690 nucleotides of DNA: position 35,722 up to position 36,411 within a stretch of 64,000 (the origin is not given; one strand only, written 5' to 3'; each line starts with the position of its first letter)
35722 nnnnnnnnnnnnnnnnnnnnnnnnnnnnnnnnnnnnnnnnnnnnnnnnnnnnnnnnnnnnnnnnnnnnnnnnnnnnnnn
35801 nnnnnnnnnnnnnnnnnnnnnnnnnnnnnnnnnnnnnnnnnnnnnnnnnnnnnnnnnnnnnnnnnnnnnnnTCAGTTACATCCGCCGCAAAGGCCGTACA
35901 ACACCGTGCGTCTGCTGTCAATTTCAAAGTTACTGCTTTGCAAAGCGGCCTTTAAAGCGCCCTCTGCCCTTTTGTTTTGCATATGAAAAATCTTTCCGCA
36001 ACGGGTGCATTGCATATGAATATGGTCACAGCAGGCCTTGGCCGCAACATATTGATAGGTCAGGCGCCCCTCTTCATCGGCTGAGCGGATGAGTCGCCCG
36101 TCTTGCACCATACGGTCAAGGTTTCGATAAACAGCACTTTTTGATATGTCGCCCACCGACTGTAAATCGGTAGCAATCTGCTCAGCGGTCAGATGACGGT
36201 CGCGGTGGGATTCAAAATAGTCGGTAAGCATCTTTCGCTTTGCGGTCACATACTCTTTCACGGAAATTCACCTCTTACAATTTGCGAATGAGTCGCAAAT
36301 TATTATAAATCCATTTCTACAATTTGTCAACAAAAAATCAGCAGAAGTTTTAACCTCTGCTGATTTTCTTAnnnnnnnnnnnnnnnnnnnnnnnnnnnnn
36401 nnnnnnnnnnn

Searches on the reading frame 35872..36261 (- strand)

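Call 8: search_protein_families(library=pfam, proteins=[window:35872-36261:-], max_evalue=0.001)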
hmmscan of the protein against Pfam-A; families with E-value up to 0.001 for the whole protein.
window:35872-36261:- (129 aa): 2 families
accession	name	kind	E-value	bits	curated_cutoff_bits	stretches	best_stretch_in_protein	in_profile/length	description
PF01475.25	FUR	-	2.9e-17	63.4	23.1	1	5-119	6-118/121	Ferric uptake regulator family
PF12840.13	HTH_20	-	0.00062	20.1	27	1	9-59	6-49/51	Helix-turn-helix domain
